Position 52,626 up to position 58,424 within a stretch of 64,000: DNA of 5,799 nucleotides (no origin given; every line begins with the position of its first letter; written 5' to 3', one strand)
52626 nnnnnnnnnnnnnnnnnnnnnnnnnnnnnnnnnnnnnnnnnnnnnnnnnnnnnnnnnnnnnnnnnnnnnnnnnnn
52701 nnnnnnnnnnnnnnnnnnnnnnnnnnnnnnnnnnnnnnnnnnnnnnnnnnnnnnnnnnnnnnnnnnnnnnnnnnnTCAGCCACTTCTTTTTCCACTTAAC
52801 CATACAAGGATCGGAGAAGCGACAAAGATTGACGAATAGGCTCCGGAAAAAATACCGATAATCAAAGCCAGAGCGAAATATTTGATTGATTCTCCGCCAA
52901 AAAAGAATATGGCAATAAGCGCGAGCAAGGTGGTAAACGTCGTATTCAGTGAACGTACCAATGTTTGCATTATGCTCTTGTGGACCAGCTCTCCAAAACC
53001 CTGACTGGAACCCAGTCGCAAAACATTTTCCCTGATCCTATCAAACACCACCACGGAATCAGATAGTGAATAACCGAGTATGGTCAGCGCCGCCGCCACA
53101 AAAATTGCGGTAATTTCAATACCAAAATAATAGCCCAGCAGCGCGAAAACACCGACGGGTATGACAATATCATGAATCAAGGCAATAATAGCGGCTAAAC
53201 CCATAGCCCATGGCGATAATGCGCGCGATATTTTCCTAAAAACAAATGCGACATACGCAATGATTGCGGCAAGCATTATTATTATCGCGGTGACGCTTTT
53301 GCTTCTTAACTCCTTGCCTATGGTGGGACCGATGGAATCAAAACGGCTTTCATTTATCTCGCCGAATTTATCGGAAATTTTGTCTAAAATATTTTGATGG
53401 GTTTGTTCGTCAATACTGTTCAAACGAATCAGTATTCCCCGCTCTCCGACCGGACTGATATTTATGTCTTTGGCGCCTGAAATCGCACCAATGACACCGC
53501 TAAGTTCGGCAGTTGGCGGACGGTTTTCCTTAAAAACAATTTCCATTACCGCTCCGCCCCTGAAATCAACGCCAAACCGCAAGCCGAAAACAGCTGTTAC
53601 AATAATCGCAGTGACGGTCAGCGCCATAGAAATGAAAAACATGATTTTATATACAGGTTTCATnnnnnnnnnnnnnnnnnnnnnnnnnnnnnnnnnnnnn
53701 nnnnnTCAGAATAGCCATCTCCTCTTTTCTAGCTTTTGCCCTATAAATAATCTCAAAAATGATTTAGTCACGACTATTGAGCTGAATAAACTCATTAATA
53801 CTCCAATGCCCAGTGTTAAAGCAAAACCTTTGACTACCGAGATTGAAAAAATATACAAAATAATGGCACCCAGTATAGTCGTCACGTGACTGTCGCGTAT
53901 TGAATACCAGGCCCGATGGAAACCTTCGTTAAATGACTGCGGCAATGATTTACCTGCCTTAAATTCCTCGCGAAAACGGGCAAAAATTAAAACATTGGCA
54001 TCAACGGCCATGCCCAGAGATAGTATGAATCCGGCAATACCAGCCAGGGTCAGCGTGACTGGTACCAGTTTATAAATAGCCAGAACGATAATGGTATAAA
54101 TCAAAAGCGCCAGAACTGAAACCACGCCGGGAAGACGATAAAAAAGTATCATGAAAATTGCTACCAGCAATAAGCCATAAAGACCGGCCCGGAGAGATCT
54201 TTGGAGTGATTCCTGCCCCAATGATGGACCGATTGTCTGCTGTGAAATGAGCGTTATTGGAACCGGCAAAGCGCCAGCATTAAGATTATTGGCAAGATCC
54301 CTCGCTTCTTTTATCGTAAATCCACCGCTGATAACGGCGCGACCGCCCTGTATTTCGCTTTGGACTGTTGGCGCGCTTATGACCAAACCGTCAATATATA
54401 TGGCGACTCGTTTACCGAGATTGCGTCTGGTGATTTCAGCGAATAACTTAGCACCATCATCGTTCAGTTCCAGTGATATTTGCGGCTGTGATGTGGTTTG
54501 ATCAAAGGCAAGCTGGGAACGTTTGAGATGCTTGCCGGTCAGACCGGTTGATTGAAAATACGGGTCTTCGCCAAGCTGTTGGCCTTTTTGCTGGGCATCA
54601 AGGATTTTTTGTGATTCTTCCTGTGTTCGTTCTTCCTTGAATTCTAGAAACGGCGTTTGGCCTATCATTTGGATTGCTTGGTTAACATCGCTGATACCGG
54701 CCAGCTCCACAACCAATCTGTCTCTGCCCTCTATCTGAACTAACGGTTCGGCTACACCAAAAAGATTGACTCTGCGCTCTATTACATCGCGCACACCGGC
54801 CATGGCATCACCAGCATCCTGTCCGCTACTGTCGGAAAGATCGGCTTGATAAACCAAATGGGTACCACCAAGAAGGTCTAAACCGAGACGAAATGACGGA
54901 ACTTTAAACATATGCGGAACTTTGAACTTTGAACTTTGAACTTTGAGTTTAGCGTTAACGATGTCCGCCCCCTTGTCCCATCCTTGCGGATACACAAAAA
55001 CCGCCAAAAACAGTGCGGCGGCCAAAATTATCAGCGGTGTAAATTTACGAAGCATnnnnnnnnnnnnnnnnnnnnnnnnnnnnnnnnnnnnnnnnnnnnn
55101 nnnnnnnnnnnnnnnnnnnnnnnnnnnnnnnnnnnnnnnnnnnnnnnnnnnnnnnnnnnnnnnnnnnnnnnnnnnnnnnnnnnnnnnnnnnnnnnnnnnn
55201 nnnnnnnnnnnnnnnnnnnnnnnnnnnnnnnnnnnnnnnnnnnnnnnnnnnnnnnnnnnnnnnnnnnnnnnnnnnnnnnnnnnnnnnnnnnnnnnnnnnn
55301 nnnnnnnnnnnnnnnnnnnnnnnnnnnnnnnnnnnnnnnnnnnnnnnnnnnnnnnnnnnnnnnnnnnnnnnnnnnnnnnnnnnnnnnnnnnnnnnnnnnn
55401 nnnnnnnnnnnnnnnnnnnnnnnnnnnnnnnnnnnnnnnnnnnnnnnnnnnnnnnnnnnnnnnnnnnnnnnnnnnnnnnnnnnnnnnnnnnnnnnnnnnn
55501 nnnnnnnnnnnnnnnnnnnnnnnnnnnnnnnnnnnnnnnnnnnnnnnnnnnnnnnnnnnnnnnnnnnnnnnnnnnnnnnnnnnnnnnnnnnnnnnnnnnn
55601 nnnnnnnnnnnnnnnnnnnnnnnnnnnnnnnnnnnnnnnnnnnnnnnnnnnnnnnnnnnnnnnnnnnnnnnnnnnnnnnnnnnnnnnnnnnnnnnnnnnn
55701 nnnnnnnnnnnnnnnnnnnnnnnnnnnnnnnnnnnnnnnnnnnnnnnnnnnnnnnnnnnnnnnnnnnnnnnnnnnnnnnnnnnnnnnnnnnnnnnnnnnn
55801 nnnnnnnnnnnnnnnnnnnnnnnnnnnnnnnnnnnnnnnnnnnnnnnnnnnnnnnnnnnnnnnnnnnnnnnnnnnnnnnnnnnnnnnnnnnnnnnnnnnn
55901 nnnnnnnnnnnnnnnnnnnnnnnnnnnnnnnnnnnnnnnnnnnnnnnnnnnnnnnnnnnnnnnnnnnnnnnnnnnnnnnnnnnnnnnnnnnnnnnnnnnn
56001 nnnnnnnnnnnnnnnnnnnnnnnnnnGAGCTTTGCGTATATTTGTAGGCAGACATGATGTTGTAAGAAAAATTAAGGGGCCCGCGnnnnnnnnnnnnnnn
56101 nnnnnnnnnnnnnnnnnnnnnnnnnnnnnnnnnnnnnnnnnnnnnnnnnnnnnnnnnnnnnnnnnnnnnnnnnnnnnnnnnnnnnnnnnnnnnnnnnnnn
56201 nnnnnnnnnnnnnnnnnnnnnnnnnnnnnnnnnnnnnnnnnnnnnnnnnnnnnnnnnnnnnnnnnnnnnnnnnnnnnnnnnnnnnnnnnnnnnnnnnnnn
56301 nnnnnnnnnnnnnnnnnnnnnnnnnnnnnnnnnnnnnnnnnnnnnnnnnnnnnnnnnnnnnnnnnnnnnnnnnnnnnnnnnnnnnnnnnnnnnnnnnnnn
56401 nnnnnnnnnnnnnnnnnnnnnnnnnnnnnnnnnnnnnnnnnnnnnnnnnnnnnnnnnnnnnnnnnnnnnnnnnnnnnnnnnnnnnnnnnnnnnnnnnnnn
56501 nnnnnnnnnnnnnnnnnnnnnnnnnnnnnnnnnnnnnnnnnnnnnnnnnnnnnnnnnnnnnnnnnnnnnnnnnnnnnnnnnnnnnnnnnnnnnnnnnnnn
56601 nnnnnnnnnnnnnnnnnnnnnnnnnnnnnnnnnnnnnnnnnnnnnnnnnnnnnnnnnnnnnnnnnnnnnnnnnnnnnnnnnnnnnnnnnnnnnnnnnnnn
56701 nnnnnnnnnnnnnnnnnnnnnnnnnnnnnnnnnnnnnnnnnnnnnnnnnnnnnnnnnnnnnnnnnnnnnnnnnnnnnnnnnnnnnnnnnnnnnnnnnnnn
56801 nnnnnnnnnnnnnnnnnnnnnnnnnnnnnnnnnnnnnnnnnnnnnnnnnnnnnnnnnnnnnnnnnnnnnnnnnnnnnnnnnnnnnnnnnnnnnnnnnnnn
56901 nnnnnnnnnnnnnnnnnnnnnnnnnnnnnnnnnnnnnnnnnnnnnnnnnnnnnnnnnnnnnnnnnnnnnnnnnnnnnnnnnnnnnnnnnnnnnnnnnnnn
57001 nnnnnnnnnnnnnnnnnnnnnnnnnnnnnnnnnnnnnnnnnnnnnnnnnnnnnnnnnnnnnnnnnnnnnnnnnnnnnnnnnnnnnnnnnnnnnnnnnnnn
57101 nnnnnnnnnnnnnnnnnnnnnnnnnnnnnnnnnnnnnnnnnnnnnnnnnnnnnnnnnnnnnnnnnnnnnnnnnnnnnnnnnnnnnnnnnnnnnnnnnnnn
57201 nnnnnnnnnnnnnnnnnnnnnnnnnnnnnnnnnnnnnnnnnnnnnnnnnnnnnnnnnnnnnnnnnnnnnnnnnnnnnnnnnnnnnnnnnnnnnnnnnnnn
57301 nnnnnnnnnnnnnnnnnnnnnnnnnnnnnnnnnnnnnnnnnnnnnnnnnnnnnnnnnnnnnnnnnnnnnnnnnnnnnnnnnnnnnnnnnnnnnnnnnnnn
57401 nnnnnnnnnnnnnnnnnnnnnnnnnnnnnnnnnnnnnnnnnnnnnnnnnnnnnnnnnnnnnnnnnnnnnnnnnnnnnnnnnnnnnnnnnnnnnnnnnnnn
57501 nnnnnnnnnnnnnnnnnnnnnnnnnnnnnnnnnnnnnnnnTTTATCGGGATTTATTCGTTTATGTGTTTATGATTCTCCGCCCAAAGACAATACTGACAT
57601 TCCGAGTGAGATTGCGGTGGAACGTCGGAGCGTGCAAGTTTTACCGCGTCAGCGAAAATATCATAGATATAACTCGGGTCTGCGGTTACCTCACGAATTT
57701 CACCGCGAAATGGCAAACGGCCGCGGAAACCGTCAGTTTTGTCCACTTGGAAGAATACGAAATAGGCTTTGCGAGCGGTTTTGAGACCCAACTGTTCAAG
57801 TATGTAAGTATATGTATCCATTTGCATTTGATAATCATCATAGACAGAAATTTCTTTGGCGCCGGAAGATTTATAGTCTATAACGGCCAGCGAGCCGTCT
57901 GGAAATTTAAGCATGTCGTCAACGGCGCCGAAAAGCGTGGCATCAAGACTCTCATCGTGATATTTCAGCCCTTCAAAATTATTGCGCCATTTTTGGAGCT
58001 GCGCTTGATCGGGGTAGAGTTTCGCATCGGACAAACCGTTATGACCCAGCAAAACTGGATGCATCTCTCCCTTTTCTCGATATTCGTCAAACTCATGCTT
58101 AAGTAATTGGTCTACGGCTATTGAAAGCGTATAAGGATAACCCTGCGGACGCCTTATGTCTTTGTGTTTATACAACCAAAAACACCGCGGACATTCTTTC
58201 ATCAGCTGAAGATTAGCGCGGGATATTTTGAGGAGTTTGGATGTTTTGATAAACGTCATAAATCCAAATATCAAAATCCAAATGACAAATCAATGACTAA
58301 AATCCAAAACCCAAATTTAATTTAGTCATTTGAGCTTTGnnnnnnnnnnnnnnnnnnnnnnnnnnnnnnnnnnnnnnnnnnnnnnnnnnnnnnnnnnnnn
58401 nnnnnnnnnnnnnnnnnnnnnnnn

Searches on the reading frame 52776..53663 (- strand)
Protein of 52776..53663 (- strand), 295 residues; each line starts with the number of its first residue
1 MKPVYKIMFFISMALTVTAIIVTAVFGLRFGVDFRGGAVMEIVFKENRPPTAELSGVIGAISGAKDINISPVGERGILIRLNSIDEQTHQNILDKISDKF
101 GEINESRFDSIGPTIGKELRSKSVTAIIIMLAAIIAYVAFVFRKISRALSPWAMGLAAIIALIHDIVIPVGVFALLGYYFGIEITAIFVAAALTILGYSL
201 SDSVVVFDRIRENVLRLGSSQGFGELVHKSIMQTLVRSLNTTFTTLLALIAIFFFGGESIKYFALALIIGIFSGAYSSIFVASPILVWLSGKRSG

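Call 56: search_protein_families(library=pfam, proteins=[window:52776-53663:-], max_evalue=0.001)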
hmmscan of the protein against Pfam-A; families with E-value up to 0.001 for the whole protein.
window:52776-53663:- (295 aa): 2 families
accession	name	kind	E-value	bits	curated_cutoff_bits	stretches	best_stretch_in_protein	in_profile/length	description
PF02355.23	SecD_SecF_C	-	1e-54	185.3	20.5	1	98-290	8-187/189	Protein export membrane protein SecD/SecF, C-terminal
PF07549.19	Sec_GG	-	2.6e-06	27.2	20.3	1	23-45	3-25/28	SecD/SecF GG Motif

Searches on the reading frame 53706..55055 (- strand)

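Call 56: search_protein_families(library=pfam, proteins=[window:53706-55055:-], max_evalue=0.001)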
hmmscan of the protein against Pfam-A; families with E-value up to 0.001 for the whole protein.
window:53706-55055:- (449 aa): 4 families
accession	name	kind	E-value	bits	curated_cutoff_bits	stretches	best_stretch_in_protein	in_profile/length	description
PF22599.2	SecDF_P1_head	-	1.5e-32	112.3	27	1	169-265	18-114/114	SecDF, P1 head subdomain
PF21760.3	SecD_1st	-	3.2e-19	68.6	27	1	88-142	4-58/60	Protein translocase subunit SecDF, P1 domain, N-terminal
PF02355.23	SecD_SecF_C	-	9.1e-17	61.5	20.5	1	268-436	14-185/189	Protein export membrane protein SecD/SecF, C-terminal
PF03176.21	MMPL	-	8e-10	38.6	20.5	1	291-441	149-305/333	MMPL family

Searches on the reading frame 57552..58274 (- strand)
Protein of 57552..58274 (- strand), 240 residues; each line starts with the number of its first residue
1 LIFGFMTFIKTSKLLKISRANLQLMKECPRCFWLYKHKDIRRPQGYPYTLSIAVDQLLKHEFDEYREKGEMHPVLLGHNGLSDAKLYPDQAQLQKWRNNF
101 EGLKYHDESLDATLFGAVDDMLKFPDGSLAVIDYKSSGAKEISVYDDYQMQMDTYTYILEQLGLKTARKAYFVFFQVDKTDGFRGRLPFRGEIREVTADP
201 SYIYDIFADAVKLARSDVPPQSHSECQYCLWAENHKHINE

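Call 56: search_protein_families(library=pfam, proteins=[window:57552-58274:-], max_evalue=0.001)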
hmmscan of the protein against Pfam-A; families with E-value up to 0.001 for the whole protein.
window:57552-58274:- (240 aa): 1 family
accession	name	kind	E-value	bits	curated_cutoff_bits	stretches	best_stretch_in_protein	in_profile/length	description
PF12705.13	PDDEXK_1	-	1.1e-09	39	22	1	89-232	94-243/247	PD-(D/E)XK nuclease superfamily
